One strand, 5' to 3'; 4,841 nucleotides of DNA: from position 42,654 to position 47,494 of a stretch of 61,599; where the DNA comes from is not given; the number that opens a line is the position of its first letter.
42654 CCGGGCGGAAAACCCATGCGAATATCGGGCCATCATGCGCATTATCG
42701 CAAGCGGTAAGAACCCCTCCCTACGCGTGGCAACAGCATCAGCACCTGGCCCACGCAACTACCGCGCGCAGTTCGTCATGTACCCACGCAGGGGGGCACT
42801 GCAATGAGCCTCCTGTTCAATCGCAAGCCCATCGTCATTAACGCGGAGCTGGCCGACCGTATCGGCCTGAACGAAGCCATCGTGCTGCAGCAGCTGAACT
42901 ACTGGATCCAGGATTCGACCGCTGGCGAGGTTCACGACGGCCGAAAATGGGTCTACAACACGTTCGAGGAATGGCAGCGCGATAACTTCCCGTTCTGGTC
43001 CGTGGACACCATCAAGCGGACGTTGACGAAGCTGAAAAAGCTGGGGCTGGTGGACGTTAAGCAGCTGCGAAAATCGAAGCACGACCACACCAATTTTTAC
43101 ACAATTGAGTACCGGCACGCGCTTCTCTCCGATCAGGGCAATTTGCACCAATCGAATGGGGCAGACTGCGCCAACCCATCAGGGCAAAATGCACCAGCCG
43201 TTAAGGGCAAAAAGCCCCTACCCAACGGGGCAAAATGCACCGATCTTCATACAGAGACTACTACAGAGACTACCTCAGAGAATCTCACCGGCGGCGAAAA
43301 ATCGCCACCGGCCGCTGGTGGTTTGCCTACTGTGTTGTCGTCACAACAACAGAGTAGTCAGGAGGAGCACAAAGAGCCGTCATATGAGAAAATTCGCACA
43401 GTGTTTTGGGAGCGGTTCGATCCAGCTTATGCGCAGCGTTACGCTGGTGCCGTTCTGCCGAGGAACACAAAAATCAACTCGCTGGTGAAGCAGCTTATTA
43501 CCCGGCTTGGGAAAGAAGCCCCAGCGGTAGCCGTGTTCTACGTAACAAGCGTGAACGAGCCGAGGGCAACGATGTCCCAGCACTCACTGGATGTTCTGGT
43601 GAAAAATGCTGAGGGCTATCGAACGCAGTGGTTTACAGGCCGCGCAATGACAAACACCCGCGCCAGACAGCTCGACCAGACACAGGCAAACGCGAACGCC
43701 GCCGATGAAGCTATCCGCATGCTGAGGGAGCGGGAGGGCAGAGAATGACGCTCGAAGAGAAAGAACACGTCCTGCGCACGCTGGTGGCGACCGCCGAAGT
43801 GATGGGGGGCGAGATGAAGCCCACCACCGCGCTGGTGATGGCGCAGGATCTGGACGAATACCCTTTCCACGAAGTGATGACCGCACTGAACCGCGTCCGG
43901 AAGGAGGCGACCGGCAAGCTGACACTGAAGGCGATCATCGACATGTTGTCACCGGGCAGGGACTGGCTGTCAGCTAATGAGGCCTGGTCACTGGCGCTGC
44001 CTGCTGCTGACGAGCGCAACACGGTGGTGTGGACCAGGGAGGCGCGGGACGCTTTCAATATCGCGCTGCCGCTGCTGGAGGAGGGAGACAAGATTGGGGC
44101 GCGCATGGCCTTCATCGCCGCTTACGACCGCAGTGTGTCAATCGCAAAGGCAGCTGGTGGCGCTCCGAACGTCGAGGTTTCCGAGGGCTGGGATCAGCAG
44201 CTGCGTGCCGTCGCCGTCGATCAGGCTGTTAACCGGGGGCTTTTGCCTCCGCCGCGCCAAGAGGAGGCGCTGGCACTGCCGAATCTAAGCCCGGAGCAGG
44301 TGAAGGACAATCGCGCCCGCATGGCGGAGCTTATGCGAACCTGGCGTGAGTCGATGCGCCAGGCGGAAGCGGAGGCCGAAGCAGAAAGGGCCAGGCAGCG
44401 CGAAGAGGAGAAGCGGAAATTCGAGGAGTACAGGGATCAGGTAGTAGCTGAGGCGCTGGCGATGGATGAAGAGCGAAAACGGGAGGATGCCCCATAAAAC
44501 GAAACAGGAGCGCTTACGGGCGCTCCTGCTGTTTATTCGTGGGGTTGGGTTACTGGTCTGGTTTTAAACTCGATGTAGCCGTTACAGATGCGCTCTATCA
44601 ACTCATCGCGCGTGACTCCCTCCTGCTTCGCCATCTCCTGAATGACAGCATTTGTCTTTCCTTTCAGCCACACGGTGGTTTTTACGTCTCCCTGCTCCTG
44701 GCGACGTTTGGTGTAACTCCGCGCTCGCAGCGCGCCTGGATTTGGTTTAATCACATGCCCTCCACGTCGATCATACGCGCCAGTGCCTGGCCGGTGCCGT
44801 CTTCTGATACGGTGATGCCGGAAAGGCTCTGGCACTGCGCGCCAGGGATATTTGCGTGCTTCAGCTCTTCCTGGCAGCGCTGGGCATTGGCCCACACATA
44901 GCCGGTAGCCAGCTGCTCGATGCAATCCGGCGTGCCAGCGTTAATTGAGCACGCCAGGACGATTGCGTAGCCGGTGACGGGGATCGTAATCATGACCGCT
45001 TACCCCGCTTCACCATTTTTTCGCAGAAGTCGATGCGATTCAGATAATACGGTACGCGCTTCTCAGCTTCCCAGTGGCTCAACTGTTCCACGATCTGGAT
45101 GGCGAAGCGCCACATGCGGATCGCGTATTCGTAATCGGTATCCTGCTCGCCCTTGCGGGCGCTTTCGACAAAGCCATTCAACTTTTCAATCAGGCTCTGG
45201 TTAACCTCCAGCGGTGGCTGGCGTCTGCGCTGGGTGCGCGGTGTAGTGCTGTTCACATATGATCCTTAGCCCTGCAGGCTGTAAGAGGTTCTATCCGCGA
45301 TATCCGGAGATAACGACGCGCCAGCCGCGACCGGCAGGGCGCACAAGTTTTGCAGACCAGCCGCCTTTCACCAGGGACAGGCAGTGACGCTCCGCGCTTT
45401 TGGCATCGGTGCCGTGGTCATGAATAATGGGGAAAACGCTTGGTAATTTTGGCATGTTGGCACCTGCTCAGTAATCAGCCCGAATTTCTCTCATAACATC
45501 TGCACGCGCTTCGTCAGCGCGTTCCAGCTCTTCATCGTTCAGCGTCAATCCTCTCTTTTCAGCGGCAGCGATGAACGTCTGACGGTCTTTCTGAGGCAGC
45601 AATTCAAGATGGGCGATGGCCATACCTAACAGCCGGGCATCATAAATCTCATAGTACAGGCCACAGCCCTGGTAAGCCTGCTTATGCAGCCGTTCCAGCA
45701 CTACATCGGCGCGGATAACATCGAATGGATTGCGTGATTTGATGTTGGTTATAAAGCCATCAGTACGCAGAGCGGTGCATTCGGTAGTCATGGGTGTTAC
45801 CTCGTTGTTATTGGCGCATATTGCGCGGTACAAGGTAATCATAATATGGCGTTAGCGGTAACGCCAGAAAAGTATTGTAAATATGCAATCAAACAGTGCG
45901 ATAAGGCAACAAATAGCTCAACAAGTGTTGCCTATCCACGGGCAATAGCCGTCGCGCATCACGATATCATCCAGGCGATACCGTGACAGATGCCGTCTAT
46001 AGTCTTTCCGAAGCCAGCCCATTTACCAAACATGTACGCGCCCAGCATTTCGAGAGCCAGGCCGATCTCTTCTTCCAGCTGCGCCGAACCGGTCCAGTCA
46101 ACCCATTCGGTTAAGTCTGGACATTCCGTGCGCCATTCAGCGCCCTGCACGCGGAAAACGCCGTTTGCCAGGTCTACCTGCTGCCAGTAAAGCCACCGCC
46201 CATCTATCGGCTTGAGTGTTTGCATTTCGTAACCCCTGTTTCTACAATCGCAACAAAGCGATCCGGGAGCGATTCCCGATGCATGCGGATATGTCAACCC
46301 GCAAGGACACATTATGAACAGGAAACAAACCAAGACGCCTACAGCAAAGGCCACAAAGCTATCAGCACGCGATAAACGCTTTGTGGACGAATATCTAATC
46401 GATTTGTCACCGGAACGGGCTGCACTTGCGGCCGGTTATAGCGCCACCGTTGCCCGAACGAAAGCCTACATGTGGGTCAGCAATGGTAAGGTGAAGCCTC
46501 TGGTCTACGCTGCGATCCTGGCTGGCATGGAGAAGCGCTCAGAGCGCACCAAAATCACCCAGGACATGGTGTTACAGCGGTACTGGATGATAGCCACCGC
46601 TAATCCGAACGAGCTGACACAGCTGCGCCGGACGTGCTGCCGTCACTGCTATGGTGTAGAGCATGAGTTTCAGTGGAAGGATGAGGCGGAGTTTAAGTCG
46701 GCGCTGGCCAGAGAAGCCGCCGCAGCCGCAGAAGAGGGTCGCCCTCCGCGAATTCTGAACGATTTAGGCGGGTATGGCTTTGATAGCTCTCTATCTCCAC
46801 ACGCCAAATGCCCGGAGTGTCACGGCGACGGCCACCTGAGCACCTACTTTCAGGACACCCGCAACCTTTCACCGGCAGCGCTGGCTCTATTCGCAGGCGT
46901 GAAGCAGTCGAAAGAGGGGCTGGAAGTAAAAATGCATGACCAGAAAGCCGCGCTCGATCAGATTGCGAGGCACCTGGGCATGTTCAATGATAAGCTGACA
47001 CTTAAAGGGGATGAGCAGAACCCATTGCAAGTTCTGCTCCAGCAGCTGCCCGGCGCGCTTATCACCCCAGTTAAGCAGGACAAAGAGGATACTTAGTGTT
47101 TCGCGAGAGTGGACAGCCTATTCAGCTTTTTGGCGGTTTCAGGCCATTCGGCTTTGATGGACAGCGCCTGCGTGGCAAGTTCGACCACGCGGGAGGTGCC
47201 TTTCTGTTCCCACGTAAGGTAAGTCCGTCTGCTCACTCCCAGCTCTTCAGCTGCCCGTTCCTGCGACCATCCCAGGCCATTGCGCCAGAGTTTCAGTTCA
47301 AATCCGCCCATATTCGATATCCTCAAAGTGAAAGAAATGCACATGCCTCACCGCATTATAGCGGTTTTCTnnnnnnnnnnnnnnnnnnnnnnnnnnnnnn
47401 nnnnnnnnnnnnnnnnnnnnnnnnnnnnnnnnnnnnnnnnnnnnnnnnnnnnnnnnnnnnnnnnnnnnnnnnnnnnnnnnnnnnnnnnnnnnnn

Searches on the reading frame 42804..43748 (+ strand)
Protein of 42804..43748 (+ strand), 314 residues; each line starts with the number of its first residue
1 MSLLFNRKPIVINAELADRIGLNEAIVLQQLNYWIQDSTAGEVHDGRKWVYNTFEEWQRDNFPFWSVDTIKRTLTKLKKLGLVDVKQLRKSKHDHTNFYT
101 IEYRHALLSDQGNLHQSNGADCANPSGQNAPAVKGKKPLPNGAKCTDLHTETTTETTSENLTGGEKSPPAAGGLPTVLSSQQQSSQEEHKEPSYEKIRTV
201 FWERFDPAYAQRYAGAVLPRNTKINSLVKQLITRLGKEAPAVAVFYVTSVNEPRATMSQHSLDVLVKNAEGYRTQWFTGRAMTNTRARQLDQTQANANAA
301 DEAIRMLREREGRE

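Call 76: search_protein_families(library=phrogs, proteins=[window:42804-43748:+], max_evalue=0.001)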
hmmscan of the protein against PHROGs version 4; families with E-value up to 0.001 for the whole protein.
window:42804-43748:+ (314 aa): 10 families
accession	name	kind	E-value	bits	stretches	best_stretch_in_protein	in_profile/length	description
phrog_6493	-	DNA, RNA and nucleotide metabolism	5.9e-33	115.3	1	2-160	4-150/261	DnaD-like helicase loader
phrog_11527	-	unknown function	6.7e-26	92.6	1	126-310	133-323/333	-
phrog_11233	-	DNA, RNA and nucleotide metabolism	4e-23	83.3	1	11-155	5-150/297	replication initiation protein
phrog_428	-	DNA, RNA and nucleotide metabolism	4.5e-21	76.5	1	5-166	86-220/455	replication initiation protein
phrog_391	-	DNA, RNA and nucleotide metabolism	1.5e-17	65.2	2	16-199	10-156/298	replication initiation O-like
phrog_678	-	DNA, RNA and nucleotide metabolism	2.5e-17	64.4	1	1-231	55-254/346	replication initiation O-like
phrog_270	-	DNA, RNA and nucleotide metabolism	7.5e-07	29.8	1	24-211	44-198/383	replication initiation protein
phrog_30562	-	unknown function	5.1e-06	27.7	1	15-102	17-102/105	-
phrog_186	-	DNA, RNA and nucleotide metabolism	3.5e-05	24.6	1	65-160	74-160/308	DnaD-like helicase loader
phrog_9773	-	DNA, RNA and nucleotide metabolism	6.2e-05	23.8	1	22-190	28-188/288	replication initiation O-like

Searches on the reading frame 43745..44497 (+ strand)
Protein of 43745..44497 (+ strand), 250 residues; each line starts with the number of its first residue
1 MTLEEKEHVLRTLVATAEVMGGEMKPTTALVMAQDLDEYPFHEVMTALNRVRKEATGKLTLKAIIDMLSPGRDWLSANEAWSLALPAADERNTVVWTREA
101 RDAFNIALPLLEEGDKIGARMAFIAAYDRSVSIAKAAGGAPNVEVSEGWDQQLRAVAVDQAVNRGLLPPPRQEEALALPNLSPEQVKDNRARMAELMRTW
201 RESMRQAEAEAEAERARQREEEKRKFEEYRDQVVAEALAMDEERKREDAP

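Call 76: search_protein_families(library=phrogs, proteins=[window:43745-44497:+], max_evalue=0.001)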
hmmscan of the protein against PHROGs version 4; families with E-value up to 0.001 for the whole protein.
window:43745-44497:+ (250 aa): 2 families
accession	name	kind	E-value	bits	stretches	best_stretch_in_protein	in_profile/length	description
phrog_6028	-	unknown function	6.5e-75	253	1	1-247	2-264/265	-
phrog_1524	-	unknown function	2.6e-08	35.1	1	72-229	83-229/252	-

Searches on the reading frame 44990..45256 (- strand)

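Call 38: search_protein_families(library=pfam, proteins=[window:44990-45256:-], max_evalue=0.01)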
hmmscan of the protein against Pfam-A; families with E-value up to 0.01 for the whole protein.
window:44990-45256:- (88 aa): 0 families

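Call 76: search_protein_families(library=phrogs, proteins=[window:44990-45256:-], max_evalue=0.001)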
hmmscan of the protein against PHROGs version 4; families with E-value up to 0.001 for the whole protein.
window:44990-45256:- (88 aa): 1 family
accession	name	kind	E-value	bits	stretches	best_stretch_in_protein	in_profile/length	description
phrog_2227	-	unknown function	7.3e-14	52.3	1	21-87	9-69/77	-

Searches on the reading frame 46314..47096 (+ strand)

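Call 81: search_protein_families(library=pfam, proteins=[window:46314-47096:+], max_evalue=0.001)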
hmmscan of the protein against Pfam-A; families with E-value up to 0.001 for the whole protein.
window:46314-47096:+ (260 aa): 1 family
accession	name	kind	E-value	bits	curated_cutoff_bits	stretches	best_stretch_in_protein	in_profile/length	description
PF03592.21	Terminase_2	-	2.5e-25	90.2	26.1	1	17-232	2-139/141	Terminase small subunit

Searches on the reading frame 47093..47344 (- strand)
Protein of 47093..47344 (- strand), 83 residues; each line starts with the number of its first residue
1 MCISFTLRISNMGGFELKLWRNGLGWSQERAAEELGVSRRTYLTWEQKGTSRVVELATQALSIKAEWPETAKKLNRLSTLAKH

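Call 38: search_protein_families(library=pfam, proteins=[window:47093-47344:-], max_evalue=0.01)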
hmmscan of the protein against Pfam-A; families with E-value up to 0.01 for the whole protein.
window:47093-47344:- (83 aa): 6 families
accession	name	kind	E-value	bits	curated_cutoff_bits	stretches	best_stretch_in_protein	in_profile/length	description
PF01381.28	HTH_3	-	1.7e-06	28.4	23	1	17-47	1-31/55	Helix-turn-helix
PF13560.12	HTH_31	-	6.4e-06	26.8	27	1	14-50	3-39/64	Helix-turn-helix domain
PF13384.12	HTH_23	-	3.5e-05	23.9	24.6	1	17-45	11-37/50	Homeodomain-like domain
PF02954.25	HTH_8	-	0.00045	20.3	22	1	25-41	18-34/42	Bacterial regulatory protein, Fis family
PF12844.13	HTH_19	-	0.0013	19.1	30.2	1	17-48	4-35/64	Helix-turn-helix domain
PF13518.12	HTH_28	-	0.0034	17.9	25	0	25-48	12-35/52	Helix-turn-helix domain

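Call 76: search_protein_families(library=phrogs, proteins=[window:47093-47344:-], max_evalue=0.001)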
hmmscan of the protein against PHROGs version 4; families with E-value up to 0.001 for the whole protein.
window:47093-47344:- (83 aa): 3 families
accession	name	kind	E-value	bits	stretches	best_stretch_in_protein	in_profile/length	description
phrog_6962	-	unknown function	1.2e-34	119.4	1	12-83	1-72/73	-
phrog_8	-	transcription regulation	6.4e-06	26.8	1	14-52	78-114/346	transcriptional regulator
phrog_2104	-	unknown function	1.6e-05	26.1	1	16-50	43-77/103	-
